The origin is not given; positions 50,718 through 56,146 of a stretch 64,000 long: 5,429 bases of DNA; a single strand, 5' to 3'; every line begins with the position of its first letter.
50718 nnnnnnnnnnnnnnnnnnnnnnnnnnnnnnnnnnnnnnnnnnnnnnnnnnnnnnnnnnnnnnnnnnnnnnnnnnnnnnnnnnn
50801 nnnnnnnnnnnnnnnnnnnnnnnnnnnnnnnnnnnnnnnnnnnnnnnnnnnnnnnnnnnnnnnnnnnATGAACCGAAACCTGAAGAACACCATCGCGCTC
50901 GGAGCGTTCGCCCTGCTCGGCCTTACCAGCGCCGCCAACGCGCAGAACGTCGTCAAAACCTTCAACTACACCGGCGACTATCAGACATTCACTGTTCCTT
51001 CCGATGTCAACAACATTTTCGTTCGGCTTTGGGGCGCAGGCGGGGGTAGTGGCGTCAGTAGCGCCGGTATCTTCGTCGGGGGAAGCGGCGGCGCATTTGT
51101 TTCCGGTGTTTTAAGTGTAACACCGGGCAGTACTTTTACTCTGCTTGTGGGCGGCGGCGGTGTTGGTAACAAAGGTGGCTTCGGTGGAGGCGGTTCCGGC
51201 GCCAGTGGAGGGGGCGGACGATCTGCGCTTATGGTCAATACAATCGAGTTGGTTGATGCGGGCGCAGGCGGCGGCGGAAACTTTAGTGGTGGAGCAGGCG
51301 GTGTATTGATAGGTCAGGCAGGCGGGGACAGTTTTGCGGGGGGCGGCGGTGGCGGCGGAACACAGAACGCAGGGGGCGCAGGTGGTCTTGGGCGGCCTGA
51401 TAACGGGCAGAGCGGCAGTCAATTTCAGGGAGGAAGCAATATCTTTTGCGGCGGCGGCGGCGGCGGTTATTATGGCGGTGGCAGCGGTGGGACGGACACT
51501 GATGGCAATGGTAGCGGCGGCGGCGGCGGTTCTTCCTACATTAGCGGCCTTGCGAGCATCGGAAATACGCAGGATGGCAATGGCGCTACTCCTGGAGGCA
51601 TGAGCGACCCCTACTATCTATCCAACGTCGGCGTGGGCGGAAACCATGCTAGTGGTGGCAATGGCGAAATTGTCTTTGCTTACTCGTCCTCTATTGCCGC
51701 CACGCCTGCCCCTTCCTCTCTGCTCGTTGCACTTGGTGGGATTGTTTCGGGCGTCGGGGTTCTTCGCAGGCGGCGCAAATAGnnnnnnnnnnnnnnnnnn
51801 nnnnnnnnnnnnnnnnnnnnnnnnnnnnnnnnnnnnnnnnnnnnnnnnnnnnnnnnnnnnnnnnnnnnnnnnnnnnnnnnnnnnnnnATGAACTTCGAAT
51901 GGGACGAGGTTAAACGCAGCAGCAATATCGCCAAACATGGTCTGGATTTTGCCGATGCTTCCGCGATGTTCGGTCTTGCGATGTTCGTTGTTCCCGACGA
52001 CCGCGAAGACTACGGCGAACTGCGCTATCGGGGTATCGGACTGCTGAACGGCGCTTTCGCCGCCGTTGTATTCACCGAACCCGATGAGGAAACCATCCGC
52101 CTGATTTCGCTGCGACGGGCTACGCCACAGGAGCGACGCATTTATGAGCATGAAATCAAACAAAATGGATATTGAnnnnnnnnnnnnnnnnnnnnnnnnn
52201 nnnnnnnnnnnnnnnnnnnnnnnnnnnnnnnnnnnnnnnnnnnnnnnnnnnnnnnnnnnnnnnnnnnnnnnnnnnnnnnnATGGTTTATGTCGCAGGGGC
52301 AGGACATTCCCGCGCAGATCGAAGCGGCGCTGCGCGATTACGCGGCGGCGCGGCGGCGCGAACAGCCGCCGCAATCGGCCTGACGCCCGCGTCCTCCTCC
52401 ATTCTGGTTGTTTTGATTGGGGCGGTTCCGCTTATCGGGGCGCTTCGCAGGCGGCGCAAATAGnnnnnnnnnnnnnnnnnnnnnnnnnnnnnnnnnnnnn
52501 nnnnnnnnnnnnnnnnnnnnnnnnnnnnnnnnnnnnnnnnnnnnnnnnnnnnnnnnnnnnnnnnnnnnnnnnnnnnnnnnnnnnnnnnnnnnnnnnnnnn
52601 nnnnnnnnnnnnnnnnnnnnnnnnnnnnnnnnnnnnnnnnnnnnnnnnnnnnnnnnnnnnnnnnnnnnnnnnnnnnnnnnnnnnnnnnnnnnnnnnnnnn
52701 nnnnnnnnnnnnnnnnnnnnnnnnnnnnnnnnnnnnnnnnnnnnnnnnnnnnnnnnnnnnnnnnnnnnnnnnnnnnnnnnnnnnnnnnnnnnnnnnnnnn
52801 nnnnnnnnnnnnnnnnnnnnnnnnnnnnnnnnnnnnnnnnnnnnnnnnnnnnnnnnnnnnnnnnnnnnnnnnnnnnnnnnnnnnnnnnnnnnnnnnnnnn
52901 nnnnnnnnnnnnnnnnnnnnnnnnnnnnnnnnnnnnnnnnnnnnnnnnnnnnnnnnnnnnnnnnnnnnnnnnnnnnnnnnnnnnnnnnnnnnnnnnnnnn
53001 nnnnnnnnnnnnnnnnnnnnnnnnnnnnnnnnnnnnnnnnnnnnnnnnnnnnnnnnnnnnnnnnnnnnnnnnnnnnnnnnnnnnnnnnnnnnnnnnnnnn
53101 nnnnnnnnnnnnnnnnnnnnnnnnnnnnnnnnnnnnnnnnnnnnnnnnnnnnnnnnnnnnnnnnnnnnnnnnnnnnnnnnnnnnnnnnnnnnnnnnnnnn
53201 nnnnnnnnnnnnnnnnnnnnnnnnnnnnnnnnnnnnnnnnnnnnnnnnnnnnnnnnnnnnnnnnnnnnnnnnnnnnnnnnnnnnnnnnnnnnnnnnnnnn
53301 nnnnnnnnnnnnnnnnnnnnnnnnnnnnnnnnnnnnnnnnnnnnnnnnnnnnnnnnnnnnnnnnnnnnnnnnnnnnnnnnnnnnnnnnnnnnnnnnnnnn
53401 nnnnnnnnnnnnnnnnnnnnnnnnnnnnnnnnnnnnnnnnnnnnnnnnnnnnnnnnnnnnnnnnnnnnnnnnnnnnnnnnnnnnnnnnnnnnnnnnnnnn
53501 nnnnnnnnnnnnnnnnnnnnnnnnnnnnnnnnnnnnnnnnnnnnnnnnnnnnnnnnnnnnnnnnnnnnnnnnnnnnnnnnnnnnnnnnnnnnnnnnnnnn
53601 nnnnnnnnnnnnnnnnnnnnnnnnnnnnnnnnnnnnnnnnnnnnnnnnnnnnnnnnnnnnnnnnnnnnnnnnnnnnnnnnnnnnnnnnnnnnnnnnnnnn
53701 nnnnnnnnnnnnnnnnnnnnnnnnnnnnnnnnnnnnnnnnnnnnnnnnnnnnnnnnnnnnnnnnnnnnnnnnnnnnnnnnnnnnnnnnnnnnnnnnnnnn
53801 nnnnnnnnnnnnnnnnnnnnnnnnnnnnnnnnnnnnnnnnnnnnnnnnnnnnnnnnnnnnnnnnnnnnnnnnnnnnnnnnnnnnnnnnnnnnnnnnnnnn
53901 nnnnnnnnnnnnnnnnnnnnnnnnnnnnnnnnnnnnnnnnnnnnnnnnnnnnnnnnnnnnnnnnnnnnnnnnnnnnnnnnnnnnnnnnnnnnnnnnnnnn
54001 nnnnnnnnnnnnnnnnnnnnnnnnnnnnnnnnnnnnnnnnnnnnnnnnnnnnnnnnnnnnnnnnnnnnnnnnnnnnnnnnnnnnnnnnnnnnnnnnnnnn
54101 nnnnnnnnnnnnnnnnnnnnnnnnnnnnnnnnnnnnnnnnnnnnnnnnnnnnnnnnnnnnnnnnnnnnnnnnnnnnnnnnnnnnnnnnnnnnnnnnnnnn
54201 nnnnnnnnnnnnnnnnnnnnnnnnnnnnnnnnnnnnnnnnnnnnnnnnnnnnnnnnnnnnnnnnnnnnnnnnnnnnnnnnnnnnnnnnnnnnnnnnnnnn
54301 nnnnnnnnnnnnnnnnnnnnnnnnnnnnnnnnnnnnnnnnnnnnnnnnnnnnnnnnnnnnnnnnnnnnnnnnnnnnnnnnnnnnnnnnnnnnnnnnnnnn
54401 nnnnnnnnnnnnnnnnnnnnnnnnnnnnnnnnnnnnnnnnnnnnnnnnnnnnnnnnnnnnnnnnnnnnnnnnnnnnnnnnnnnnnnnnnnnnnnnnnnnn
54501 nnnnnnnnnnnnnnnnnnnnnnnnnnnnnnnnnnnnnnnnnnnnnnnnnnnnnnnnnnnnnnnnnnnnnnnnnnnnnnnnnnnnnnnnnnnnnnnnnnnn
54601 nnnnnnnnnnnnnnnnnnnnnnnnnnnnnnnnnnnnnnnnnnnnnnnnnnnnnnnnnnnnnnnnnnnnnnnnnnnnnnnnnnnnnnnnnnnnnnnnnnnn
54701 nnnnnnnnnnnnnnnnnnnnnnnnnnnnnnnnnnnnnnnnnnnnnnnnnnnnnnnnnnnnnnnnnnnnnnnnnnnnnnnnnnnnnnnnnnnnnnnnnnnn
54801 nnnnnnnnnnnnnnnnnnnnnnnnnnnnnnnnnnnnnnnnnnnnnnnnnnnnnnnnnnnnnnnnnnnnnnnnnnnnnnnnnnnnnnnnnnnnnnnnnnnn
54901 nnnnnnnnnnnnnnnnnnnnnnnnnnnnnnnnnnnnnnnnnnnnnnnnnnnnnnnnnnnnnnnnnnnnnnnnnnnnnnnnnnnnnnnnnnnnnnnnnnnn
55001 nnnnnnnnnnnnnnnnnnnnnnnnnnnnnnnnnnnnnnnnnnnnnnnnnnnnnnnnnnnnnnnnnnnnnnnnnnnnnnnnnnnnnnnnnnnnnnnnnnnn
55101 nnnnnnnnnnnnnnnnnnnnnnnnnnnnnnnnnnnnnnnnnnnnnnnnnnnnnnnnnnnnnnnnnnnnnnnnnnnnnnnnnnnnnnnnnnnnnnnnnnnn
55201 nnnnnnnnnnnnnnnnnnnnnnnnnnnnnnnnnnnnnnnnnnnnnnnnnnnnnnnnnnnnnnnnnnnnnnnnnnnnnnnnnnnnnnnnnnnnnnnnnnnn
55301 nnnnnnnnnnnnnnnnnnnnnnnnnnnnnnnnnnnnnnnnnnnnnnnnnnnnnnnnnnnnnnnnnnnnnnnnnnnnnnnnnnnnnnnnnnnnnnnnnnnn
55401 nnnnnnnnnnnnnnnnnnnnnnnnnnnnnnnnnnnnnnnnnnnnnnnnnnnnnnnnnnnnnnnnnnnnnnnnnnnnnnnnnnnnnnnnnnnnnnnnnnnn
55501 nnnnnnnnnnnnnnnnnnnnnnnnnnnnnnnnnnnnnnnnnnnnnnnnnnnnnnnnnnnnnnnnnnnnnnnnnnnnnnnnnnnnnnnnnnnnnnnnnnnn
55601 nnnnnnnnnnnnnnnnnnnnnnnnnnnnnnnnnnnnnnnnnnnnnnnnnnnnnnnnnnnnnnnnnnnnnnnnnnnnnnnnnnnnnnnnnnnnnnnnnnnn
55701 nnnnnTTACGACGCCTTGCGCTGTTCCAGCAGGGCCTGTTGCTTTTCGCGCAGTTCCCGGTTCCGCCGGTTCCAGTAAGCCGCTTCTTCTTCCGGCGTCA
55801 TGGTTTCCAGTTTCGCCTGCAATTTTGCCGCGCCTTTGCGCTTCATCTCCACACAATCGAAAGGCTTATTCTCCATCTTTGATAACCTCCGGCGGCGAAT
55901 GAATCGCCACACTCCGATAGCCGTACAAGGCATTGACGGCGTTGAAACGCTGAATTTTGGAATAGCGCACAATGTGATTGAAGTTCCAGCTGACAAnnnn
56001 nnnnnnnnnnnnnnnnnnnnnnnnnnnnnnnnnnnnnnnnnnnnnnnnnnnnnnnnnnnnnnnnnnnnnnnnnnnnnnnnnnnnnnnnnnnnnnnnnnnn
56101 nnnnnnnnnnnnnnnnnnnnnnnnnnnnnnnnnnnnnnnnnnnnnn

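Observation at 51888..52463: BrnT/DUF4415 TA pair has replaced the body of a PEP-CTERM gene, leaving an orphan sorting tail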

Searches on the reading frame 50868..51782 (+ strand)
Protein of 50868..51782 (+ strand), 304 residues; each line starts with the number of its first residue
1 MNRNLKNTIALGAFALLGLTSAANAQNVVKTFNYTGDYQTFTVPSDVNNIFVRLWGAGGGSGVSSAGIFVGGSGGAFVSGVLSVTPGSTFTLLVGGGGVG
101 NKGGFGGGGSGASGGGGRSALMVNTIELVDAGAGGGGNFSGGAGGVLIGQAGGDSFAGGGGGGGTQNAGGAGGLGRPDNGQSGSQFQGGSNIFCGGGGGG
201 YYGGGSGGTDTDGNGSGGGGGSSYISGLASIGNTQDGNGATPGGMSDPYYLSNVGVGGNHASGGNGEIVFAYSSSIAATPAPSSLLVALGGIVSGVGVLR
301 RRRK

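Call 5: search_protein_families(library=pfam, proteins=[window:50868-51782:+], max_evalue=0.01)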
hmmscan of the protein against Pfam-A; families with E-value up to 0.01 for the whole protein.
window:50868-51782:+ (304 aa): 1 family
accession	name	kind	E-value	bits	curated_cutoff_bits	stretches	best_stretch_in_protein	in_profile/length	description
PF21722.4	Gly_rich_2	-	0.00011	22.7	24.3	1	36-272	4-225/226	Glycine-rich domain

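Call 6: search_protein_families(library=ncbifam, proteins=[window:50868-51782:+], max_evalue=0.1)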
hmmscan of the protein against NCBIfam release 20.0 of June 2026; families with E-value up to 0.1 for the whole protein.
window:50868-51782:+ (304 aa): 0 families

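Call 64: find_encoding_contigs(protein=window:50868-51782:+, flank=10000, max_places=6)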
Protein window:50868-51782:+ (304 aa): no gene with exactly this product is on record in the collection.

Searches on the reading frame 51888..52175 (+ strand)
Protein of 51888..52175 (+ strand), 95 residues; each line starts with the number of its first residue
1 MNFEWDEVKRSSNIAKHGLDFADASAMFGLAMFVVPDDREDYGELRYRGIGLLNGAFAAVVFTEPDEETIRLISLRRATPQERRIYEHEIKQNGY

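Call 5: search_protein_families(library=pfam, proteins=[window:51888-52175:+], max_evalue=0.01)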
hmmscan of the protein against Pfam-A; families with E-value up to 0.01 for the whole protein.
window:51888-52175:+ (95 aa): 1 family
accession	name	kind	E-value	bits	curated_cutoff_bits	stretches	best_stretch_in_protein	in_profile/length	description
PF04365.19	BrnT_toxin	-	3.5e-22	79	34.5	1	5-82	1-77/77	Ribonuclease toxin, BrnT, of type II toxin-antitoxin system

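Call 6: search_protein_families(library=ncbifam, proteins=[window:51888-52175:+], max_evalue=0.1)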
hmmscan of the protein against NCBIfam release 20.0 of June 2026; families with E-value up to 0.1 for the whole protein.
window:51888-52175:+ (95 aa): 0 families

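Call 8: find_encoding_contigs(protein=window:51888-52175:+, flank=6000, max_places=10)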
Protein window:51888-52175:+ (95 aa): no gene with exactly this product is on record in the collection.

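Call 49: search_solved_structures(query=window:51888-52175:+, max_evalue=0.01)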
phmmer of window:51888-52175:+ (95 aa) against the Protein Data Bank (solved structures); distinct sequences matched with E-value up to 0.01: 2.
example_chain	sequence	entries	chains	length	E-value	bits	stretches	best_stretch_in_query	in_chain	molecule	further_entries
7vd7_A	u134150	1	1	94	1.2e-12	50.6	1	1-88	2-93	toxin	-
3u97_A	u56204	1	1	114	2.2e-11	46.6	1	2-85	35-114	Ribonuclease toxin BrnT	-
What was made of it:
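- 51888..52175 (+): brnT toxin gene (95 aa), intact. PF04365 E 3.5e-22 (call 5); PDB 3u97_A BrnT E 2e-11 (call 49)
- On BrnT/BrnA type II toxin-antitoxin: E 3.5e-22, 79 bits against a cut-off of 34.5 (call 5); 3u97_A E 2e-11 (call 49).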

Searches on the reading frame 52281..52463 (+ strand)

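Call 5: search_protein_families(library=pfam, proteins=[window:52281-52463:+], max_evalue=0.01)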
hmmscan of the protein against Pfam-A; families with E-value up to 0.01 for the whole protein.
window:52281-52463:+ (60 aa): 0 families

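Call 6: search_protein_families(library=ncbifam, proteins=[window:52281-52463:+], max_evalue=0.1)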
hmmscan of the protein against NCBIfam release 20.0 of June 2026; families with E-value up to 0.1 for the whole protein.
window:52281-52463:+ (60 aa): 2 families
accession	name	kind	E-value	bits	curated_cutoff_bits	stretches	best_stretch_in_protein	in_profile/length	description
TIGR02595.1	PEP_CTERM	domain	0.02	15.7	16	1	35-60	1-24/24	PEP-CTERM sorting domain-containing protein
NF045529.2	Heimdall-CTERM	domain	0.05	14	24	1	40-60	6-26/26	Heimdall-CTERM domain-containing surface protein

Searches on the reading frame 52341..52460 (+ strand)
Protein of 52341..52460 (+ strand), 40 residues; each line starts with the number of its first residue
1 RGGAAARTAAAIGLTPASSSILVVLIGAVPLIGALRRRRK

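Call 59: find_homologous_proteins(query=window:52341-52460:+, max_evalue=10)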
Query window:52341-52460:+: 2 candidates shared short words with the query, none scored E <= 10.
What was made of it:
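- No homologous protein was found (call 59).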

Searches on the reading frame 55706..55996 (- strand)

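Call 16: search_protein_families(library=pfam, proteins=[window:55706-55996:-], max_evalue=10)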
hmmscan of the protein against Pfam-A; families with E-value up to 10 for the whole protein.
window:55706-55996:- (96 aa): 2 families
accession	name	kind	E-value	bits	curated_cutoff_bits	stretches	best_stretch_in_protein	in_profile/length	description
PF04420.19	CHD5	-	0.082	13.2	29.3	1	29-94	25-86/159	CHD5-like protein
PF20709.2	DUF6823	-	1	10.4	25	1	33-88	12-67/110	Family of unknown function (DUF6823)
